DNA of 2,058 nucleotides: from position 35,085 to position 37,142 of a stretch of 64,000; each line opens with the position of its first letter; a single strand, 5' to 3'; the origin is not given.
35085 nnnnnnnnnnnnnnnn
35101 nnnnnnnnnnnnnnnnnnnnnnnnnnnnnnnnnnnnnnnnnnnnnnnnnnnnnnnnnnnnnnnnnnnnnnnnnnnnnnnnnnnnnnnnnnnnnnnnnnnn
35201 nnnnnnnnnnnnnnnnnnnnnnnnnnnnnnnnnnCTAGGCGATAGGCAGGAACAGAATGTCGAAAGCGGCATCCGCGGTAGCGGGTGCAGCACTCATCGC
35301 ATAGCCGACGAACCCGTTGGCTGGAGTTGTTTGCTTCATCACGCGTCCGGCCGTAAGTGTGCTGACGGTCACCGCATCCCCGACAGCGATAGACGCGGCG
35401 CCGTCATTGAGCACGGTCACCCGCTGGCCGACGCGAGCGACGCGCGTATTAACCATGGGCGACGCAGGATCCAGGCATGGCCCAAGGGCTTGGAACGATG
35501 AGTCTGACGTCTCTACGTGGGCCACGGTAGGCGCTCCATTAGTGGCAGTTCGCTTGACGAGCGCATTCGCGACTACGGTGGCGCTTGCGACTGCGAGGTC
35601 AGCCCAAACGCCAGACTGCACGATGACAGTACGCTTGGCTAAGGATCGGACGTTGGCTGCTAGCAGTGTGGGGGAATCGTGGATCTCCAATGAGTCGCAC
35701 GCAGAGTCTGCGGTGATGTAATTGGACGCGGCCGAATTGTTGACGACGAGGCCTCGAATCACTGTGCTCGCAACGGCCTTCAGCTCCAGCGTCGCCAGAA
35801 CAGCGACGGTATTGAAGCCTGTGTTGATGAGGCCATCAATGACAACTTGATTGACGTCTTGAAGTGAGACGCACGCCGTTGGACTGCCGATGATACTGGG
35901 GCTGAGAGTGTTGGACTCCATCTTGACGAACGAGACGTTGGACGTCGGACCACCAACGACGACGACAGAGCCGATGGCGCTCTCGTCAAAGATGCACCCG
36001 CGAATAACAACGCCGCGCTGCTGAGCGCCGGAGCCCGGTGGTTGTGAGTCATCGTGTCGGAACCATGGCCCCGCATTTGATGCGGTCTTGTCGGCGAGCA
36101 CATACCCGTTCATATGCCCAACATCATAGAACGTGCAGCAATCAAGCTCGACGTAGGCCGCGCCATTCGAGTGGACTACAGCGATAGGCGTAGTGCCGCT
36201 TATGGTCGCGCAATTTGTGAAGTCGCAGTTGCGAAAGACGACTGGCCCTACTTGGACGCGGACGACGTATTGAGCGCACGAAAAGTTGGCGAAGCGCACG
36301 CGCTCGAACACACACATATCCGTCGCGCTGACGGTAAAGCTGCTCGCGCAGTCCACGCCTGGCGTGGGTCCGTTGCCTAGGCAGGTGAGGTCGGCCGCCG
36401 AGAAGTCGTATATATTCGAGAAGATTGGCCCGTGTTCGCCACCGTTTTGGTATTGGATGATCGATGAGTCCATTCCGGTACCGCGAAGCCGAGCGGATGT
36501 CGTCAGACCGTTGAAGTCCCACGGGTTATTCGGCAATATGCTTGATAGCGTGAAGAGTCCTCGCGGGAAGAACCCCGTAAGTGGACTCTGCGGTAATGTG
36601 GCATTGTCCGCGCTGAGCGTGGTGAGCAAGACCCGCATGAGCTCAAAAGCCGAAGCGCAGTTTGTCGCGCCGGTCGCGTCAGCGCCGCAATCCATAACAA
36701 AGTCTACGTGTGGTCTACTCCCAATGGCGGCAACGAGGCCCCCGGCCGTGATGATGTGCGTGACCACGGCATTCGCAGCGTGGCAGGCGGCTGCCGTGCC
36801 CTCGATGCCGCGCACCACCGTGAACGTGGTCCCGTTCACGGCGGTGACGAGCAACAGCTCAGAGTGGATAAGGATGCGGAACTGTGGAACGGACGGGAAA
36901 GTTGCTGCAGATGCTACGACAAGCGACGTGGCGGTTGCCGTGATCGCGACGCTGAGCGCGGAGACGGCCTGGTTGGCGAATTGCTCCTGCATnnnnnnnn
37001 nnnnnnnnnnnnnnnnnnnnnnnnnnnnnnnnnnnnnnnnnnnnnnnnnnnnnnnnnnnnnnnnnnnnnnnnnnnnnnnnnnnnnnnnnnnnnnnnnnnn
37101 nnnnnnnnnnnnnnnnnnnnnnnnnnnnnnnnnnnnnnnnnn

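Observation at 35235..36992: Large beta-helix protein with tail-fibre-like N-terminus inside the polysaccharide locus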

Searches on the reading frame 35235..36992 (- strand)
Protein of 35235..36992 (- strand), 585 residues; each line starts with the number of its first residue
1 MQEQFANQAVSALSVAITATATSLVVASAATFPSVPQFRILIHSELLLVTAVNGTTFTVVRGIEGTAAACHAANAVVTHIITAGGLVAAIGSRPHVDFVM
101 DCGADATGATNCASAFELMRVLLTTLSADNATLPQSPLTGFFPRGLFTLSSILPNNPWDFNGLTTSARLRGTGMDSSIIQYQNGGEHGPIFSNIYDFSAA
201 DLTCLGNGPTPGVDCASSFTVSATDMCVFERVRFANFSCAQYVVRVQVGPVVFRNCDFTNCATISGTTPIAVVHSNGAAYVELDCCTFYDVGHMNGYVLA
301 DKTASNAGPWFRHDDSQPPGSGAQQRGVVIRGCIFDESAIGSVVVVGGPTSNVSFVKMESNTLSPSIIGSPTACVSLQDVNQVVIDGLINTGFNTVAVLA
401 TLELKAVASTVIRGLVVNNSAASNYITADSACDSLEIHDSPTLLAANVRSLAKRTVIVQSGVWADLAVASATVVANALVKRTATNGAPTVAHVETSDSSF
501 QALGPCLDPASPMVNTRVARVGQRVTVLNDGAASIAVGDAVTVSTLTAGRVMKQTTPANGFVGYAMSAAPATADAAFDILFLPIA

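Call 3: search_protein_families(library=pfam, proteins=[window:35235-36992:-], max_evalue=1)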
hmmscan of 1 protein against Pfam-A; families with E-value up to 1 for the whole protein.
window:35235-36992:- (585 aa): 0 families

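Call 4: search_protein_families(library=phrogs, proteins=[window:35235-36992:-], max_evalue=1)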
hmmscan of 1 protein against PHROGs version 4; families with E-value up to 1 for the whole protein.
window:35235-36992:- (585 aa): 10 families
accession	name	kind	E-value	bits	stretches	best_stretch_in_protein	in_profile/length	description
phrog_38058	-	tail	1.8e-09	37.4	1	9-83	17-102/708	tail fiber protein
phrog_7578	-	unknown function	8.6e-07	29.2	1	8-78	23-98/300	-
phrog_8469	-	tail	9.9e-07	29.4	1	4-96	4-106/303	tail fiber protein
phrog_6427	-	unknown function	7.8e-06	25.6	1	1-88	2-103/675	-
phrog_1101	-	tail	8.5e-06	24.9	1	6-78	552-629/1405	tail protein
phrog_12150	-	unknown function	1.9e-05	24.8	1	9-83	11-90/477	-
phrog_2234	-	tail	0.00064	19.5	1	251-425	414-576/757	tail spike protein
phrog_25419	-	unknown function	0.02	14.9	1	46-84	67-105/282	-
phrog_21132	-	DNA, RNA and nucleotide metabolism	0.04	14.8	1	449-547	92-183/202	DNA ejection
phrog_21010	-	unknown function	0.43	11.7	1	516-537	73-94/160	-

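Call 5: search_solved_structures(query=window:35235-36992:-, max_evalue=10, show_alignments=2)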
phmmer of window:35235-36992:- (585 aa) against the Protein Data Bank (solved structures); distinct sequences matched with E-value up to 10: 5.
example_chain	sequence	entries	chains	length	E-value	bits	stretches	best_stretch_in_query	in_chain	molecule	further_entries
8vjh_A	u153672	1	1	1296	0.13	14.1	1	39-79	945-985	Minor tail protein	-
8q50_A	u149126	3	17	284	0.67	11.7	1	166-227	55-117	Nitrogenase iron protein 1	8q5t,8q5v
25if_B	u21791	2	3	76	1.5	10.5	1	216-266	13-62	Complement C5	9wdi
4p3b_A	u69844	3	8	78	1.6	10.4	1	216-266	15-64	Complement C5 | C5a anaphylatoxin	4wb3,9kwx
4p3a_A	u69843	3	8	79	1.7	10.4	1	216-266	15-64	Complement C5 | C5a anaphylatoxin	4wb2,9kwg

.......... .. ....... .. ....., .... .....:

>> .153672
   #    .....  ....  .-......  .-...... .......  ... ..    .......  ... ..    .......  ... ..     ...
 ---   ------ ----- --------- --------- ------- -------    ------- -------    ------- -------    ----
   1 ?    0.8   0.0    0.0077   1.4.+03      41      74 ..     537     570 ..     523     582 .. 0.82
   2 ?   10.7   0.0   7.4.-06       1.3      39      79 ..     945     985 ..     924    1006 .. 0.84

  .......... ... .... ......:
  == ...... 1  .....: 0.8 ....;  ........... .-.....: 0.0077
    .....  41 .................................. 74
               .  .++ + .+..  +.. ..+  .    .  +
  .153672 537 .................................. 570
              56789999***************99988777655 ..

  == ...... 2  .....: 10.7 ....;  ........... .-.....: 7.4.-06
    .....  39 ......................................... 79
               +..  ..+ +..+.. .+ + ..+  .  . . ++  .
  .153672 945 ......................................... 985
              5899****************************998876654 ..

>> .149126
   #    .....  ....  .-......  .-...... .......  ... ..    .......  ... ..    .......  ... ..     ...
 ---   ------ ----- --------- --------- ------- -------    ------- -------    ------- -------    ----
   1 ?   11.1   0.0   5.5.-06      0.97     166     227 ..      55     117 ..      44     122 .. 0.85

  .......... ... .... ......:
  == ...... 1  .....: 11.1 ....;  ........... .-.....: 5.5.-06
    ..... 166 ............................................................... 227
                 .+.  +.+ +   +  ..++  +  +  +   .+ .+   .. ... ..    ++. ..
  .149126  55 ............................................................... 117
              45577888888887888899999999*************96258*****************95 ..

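Call 7: find_homologous_proteins(query=window:35235-36992:-, max_evalue=0.001)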
Query window:35235-36992:- (585 aa): 8 proteins with E <= 0.001 among 8000 candidates.
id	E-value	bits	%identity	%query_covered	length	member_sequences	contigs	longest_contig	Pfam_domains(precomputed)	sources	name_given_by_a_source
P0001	0.0e+0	1272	100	100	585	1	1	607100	-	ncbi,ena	-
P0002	4.9e-87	311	39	80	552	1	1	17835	-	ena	-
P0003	6.5e-21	93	57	16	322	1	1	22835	-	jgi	jgi:hypothetical protein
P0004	1.1e-17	82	63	14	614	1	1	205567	PF13472.13,PF00657.29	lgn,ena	-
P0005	9.1e-15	72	52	16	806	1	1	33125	-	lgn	-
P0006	2.4e-14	71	55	14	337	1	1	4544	-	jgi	jgi:hypothetical protein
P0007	6.6e-13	66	54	15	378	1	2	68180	-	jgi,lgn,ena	-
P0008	3.2e-11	61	39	30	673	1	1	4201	PF13229.13,PF12708.13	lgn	-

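Call 8: find_encoding_contigs(protein=P0001, flank=10000, max_places=3)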
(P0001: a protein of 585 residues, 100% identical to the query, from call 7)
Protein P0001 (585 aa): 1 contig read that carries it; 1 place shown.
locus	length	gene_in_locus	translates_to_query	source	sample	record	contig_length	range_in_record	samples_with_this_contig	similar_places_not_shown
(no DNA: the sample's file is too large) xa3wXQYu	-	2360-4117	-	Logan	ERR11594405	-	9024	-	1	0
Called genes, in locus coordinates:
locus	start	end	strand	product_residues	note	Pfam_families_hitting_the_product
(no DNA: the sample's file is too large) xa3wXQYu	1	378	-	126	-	?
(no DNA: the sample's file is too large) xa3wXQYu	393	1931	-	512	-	PF00953:Glycos_transf_4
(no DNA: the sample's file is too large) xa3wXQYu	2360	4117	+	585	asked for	-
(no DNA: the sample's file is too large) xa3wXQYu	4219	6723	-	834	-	PF04932:Wzy_C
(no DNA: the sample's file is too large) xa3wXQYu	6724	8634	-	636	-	PF13522:GATase_6, PF13537:GATase_7, PF00733:Asn_synthase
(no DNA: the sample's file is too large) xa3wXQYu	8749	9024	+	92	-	?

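Call 9: find_encoding_contigs(protein=P0002, flank=10000, max_places=3)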
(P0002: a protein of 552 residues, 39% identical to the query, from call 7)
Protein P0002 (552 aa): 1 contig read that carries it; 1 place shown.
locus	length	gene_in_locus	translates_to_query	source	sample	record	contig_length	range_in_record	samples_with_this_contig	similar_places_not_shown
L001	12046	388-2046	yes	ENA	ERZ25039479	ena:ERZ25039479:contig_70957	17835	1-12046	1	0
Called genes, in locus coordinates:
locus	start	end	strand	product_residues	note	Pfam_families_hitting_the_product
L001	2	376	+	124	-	?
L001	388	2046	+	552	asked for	-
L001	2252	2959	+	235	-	-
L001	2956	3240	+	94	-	-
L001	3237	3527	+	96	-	-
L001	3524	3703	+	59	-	-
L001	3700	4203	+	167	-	-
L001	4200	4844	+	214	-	-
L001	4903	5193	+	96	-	-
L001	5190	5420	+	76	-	-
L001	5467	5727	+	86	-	-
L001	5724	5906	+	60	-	-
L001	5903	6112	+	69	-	PF05534:HicB (weak)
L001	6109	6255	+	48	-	-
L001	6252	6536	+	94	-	-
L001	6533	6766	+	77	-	-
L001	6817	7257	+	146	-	-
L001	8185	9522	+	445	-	PF01446:Rep_1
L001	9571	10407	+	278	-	-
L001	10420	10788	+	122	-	-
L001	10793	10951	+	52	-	-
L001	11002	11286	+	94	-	-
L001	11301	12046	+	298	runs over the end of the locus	-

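Call 19: find_encoding_contigs(protein=P0004, flank=10000, max_places=2)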
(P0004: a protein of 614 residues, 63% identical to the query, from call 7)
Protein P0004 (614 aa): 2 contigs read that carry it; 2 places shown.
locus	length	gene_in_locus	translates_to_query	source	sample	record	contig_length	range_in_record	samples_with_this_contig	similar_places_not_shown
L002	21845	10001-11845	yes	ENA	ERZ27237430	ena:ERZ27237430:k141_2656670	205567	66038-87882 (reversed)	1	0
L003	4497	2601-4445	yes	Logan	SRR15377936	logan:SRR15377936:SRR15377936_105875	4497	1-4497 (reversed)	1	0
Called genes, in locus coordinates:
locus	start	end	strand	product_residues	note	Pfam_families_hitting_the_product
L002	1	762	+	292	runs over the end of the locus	PF09931:Phage_phiJL001_Gp84_N, PF09356:Phage_BR0599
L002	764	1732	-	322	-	PF08327:AHSA1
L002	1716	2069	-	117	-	PF12802:MarR_2 (weak), PF12840:HTH_20, PF01022:HTH_5, PF08279:HTH_11 (weak)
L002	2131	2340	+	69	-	-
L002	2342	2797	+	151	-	-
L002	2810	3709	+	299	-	-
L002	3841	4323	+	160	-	-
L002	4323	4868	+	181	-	-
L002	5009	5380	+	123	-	-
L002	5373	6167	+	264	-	-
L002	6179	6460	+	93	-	-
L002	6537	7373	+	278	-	PF03537:Glyco_hydro_114, PF13199:Glyco_hydro_66 (faint)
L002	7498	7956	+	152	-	PF00959:Phage_lysozyme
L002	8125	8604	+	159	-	PF23140:Gp80 (weak)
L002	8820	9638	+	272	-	-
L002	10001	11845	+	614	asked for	PF00657:Lipase_GDSL, PF13472:Lipase_GDSL_2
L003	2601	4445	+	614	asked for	PF00657:Lipase_GDSL, PF13472:Lipase_GDSL_2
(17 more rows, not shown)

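Call 20: find_encoding_contigs(protein=P0003, flank=10000, max_places=2)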
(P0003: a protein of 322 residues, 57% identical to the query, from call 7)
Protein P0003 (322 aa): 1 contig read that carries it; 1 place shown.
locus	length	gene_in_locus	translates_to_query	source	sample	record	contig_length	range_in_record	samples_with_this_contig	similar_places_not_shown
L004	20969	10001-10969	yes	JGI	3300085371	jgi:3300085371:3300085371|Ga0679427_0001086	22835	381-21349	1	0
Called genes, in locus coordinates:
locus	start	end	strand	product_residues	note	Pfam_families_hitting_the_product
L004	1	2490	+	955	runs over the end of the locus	?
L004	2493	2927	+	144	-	-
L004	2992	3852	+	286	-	-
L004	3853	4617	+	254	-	PF13489:Methyltransf_23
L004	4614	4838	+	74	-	-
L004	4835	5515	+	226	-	PF13578:Methyltransf_24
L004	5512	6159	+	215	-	PF13578:Methyltransf_24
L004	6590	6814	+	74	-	-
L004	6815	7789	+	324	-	PF01075:Glyco_transf_9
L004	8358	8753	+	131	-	-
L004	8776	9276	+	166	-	-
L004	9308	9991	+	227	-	-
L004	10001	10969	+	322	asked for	-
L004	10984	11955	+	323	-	-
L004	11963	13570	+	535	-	-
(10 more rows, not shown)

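Call 22: find_homologous_proteins(query=A2, max_evalue=0.01)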
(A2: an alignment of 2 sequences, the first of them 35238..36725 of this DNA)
Query A2 (2 sequences) (496 aa, profile of the alignment): 2 proteins with E <= 0.01 among 8000 candidates.
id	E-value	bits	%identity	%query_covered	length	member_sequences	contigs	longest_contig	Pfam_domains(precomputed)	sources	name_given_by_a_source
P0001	2.7e-286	968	100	100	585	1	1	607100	-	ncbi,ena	-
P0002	5.3e-283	957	39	94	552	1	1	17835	-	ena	-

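Call 26: find_related_loci(query=window:35238-36992:-, collection=genome_contigs, flank=10000)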
Query window:35238-36992:- (585 aa) in genome_contigs; peptide patterns used: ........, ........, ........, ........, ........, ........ (x = any residue, [..] = any of these).
15 stretches matched a pattern, but none encodes a relative of the query by tblastn (E <= 1e-3).

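Call 28: search_protein_representatives(protein=window:35238-36725:-)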
Query: 496 residues. Proteins with E-value up to 0.001 (for the whole library): 98; up to 1e-10: 66; up to 1e-30: 28. The best 98 are listed.
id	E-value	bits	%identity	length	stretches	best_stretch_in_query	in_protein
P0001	0.0e+00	1093.4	100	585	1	1-496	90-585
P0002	1.7e-87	310.6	41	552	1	7-484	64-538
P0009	4.1e-87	309.3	42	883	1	7-494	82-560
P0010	1.8e-77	277.5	40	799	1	7-492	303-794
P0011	4.6e-67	243.2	40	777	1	7-494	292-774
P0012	6.7e-65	236.1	36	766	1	3-492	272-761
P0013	5.9e-60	219.8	39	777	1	5-370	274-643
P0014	1.1e-57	212.2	39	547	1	5-394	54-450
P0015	1.7e-56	208.4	36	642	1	5-374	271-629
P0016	9.9e-52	192.7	35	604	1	7-493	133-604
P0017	4.3e-51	190.5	33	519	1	3-485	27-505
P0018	6.7e-49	183.3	38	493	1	2-352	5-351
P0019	6.1e-48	180.2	32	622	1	5-492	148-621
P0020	1.1e-46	176.0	35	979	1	3-385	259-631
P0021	1.9e-45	171.9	32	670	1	7-495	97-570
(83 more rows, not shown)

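Call 31: search_protein_families(library=pfam, alignment_id=A3, max_evalue=0.001)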
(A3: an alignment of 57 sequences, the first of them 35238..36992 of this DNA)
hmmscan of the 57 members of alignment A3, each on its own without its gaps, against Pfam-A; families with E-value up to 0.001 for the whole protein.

A. member 1, window:35238-36992:- (585 aa): 0 families

B. families by the number of members that match (of 57 scanned): 3 families
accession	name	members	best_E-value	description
PF12708.12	Pect-lyase_RHGA_epim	14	1.8e-08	Rhamnogalacturonase A/epimerase, pectate lyase-like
PF13229.12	Beta_helix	6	4.9e-06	Right handed beta helix region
PF13385.13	Laminin_G_3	2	1.8e-05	Concanavalin A-like lectin/glucanases superfamily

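Call 32: search_protein_families(library=phrogs, alignment_id=A3, max_evalue=0.001)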
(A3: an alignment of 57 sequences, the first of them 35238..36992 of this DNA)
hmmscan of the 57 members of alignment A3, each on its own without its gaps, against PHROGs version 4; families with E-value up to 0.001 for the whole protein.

A. member 1, window:35238-36992:- (585 aa): 7 families
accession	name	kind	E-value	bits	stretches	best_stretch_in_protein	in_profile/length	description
phrog_38058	-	tail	1.8e-09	37.4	1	9-83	17-102/708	tail fiber protein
phrog_7578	-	unknown function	8.6e-07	29.2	1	8-78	23-98/300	-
phrog_8469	-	tail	9.9e-07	29.4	1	4-96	4-106/303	tail fiber protein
phrog_6427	-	unknown function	7.8e-06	25.6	1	1-88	2-103/675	-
phrog_1101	-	tail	8.5e-06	24.9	1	6-78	552-629/1405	tail protein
phrog_12150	-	unknown function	1.9e-05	24.8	1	9-83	11-90/477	-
phrog_2234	-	tail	0.00064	19.5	0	251-425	414-576/757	tail spike protein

B. families by the number of members that match (of 57 scanned): 22 families
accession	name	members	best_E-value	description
phrog_2234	-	9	1.4e-07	tail spike protein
phrog_673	-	4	7.8e-08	head scaffolding protein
phrog_4577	-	3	8.8e-08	tail protein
phrog_10356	-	1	9.5e-13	virion structural protein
phrog_38058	-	1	1.8e-09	tail fiber protein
phrog_7578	-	1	8.6e-07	-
phrog_8469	-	1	9.9e-07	tail fiber protein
phrog_9017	-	1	1.3e-06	tail fiber protein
phrog_24774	-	1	6.4e-06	-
phrog_6427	-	1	7.8e-06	-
phrog_1101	-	1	8.5e-06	tail protein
phrog_34656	-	1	1.1e-05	-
phrog_12150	-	1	1.9e-05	-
phrog_22373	-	1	2.9e-05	-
phrog_819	-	1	4.6e-05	tail protein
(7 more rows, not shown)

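Call 33: find_homologous_proteins(query=A3, max_evalue=0.00001)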
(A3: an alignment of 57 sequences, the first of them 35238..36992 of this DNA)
Query A3 (57 sequences) (585 aa, profile of the alignment): 2 proteins with E <= 0.00001 among 8000 candidates.
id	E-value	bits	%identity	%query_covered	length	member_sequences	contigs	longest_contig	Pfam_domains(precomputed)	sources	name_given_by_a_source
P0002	9.5e-179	614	39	80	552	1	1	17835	-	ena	-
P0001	4.8e-158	546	100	100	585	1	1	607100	-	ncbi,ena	-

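Call 34: find_related_loci(query=A3, collection=viral_contigs, flank=10000)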
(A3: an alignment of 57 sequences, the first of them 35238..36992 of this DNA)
Query A3 (585 aa) in viral_contigs; peptide patterns used: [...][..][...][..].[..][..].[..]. (x = any residue, [..] = any of these).
114 stretches matched a pattern; 1 encode a relative of the query (tblastn E <= 1e-3); 1 distinct loci.
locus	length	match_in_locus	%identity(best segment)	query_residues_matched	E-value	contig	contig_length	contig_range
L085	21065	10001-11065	33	95-455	1e-33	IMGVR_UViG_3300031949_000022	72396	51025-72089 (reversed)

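Call 35: predict_structure(alignment_id=A1)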
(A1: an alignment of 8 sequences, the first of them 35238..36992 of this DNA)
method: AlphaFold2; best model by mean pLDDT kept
length: 585 residues; sequences in the alignment: 8
mean_pLDDT: 51.6   pTM: 0.52
mean pLDDT of the five models: 51.6, 45.4, 44.7, 44.0, 43.3
residues with pLDDT >= 90: 0; 70-90: 75; 50-70: 274; < 50: 236
segments of 3 or more residues with pLDDT < 50: 1-9, 64-72, 104-108, 132-134, 154-162, 183-193, 209-216, 263-269, 292-296, 299-325, 339-343, 460-585
pLDDT, mean of each block of 10 residues (from residue 1): 37 56 59 60 61 60 49 54 53 55 48 65 62 55 64 48 58 62 45 53 57 50 70 61 65 73 50 63 71 49 33 29 52 59 54 68 56 69 70 53 77 66 70 74 71 65 25 25 26 30 30 29 31 30 24 26 26 28 24
secondary structure, 60 per line:
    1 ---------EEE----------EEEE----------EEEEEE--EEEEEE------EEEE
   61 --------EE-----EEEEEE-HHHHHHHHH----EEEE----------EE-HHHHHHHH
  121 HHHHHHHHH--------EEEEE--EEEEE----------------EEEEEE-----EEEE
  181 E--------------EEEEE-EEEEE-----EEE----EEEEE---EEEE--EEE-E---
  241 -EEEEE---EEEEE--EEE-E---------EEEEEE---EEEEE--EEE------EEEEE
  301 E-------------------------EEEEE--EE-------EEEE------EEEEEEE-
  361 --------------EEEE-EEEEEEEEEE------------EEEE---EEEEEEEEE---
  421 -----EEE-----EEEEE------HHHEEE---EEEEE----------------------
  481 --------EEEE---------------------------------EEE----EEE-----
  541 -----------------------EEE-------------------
elements in order: E10-12 E23-26 E37-42 E45-50 E57-60 E76-81 H83-91 E96-99 H113-129 E138-142 E145-149 E166-171 E177-181 E196-200 E202-206 E212-214 E219-223 E227-230 E233-235 E242-246 E250-254 E257-259 E271-276 E280-284 E287-289 E296-301 E327-331 E343-346 E353-359 E375-378 E380-389 E402-405 E409-417 E426-428 E434-438 E448-450 E454-458 E489-492 E526-528 E533-535 E564-566
